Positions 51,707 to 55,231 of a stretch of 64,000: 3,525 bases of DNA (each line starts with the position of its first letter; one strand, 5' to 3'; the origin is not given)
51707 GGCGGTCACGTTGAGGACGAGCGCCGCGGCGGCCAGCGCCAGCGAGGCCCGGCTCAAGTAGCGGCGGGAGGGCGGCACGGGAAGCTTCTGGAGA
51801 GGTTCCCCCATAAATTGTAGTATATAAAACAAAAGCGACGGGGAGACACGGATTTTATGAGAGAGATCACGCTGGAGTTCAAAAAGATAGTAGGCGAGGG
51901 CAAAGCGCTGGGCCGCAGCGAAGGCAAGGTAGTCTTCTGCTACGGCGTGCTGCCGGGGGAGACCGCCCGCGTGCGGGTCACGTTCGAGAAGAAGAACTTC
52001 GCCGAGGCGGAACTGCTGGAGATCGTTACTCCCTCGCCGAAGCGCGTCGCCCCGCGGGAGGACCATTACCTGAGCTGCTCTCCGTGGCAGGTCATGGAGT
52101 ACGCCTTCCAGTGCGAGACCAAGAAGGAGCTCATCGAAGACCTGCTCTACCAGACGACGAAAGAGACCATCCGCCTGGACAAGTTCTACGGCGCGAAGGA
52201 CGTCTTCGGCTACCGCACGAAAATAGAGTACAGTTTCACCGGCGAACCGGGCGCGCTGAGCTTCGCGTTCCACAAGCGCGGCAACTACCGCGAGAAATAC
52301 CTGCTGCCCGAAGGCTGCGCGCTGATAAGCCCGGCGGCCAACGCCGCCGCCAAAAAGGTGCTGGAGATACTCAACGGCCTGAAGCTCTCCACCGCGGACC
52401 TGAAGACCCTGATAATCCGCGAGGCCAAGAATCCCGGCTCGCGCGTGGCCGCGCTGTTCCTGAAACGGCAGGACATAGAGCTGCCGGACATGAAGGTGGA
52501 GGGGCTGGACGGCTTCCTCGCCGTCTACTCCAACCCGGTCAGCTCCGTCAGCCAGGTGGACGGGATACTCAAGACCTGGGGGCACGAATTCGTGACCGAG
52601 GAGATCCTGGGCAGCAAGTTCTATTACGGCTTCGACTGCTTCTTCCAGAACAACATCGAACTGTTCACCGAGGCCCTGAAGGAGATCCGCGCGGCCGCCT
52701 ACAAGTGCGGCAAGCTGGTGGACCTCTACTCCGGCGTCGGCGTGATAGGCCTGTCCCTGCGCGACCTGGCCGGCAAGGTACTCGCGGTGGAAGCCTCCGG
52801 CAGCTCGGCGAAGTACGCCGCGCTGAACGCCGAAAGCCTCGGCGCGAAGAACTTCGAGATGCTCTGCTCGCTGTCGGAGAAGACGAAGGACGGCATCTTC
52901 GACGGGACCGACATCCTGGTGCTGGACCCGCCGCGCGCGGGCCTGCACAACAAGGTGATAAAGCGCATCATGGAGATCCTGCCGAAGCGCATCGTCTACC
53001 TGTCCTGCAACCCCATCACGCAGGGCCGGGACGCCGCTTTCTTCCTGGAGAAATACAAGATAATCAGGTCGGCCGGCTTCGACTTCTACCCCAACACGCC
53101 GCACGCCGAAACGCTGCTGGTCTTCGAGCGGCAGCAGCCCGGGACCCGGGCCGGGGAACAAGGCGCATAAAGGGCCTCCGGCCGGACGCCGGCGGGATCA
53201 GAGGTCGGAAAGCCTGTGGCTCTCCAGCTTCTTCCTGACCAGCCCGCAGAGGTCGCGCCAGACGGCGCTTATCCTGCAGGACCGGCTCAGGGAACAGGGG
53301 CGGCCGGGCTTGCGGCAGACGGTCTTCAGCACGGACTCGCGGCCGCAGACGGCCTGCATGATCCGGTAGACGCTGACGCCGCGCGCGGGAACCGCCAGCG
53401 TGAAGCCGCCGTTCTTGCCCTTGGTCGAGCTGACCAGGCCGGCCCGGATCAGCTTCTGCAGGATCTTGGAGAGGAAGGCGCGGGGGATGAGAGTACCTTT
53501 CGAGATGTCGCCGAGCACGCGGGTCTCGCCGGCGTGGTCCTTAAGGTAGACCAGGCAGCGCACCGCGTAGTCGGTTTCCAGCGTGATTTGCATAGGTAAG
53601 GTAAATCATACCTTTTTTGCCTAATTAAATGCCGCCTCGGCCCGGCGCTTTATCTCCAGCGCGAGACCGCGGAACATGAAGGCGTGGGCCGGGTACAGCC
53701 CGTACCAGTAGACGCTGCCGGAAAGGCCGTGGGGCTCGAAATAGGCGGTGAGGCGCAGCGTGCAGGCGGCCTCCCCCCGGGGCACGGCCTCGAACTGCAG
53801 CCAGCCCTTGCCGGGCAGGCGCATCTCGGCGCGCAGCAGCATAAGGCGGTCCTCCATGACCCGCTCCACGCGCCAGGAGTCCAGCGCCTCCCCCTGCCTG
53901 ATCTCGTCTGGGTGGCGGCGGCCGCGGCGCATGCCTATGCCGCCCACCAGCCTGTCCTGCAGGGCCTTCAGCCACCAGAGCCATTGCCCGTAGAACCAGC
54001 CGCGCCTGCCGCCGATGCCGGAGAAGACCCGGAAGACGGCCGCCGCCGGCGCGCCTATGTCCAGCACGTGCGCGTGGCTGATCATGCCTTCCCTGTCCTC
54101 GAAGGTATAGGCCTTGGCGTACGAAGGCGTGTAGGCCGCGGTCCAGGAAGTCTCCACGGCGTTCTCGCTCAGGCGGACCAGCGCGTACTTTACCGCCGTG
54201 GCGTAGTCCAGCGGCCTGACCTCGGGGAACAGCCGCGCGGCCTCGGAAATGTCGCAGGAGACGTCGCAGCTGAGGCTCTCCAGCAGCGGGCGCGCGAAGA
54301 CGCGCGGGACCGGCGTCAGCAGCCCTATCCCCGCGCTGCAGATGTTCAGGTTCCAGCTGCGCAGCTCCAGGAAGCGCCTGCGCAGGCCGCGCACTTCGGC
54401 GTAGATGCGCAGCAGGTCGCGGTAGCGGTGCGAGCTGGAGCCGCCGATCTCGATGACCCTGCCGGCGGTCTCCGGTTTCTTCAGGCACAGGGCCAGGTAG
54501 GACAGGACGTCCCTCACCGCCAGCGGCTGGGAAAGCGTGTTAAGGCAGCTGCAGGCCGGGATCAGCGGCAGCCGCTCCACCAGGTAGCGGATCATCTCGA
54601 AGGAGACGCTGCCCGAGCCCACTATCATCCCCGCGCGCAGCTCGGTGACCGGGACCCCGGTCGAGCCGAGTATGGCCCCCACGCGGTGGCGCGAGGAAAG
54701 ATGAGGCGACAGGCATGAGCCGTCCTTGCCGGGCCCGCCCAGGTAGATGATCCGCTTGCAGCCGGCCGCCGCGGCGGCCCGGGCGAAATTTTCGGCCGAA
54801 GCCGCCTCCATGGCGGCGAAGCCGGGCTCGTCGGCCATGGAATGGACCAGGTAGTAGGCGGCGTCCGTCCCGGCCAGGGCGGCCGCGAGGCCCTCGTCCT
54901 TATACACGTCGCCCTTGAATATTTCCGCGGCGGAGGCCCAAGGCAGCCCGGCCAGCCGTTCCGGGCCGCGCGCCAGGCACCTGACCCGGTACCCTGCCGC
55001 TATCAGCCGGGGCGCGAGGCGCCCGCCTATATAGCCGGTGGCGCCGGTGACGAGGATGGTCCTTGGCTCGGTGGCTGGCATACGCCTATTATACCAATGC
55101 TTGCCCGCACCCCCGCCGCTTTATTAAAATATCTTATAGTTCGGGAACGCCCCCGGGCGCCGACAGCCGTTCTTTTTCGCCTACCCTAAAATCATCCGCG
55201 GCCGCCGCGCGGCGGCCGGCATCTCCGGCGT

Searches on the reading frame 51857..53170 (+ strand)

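Call 71: search_protein_families(library=pfam, proteins=[window:51857-53170:+], max_evalue=0.0001)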
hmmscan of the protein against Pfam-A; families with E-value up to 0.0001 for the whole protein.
window:51857-53170:+ (437 aa): 2 families
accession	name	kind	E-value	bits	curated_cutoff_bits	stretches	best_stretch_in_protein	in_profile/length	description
PF05958.17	tRNA_U5-meth_tr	-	8.6e-19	68.2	23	1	211-425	124-356/357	tRNA (Uracil-5-)-methyltransferase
PF01938.26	TRAM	-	4e-06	27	21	1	13-54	17-61/61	TRAM domain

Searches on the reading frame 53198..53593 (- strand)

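Call 71: search_protein_families(library=pfam, proteins=[window:53198-53593:-], max_evalue=0.0001)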
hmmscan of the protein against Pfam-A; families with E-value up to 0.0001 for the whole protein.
window:53198-53593:- (131 aa): 2 families
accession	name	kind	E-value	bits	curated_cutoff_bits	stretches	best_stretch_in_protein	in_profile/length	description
PF02082.26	Rrf2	-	1.6e-26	93.4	30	1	4-131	2-129/132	Iron-dependent Transcriptional regulator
PF12802.13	MarR_2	-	9.7e-06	26.1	27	1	10-55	7-51/61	MarR family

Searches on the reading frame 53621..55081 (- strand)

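Call 72: search_protein_families(library=pfam, proteins=[window:53621-55081:-], max_evalue=0.0001)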
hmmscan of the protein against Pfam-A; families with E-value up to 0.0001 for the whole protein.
window:53621-55081:- (486 aa): 5 families
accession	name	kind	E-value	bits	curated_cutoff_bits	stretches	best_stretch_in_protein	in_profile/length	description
PF11066.14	DUF2867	-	7.6e-26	91.6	27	1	340-472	13-141/142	Protein of unknown function (DUF2867)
PF05368.20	NmrA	-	8.7e-16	58.8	27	1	7-152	3-152/298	NmrA-like family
PF13460.12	NAD_binding_10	-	2.1e-15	57.5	27.2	1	13-120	1-102/184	NAD(P)H-binding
PF01370.27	Epimerase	-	1.5e-09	38.1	20.9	1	9-115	1-114/240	NAD dependent epimerase/dehydratase family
PF00106.31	adh_short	-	9.3e-05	22.4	26.6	0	8-85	2-84/195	short chain dehydrogenase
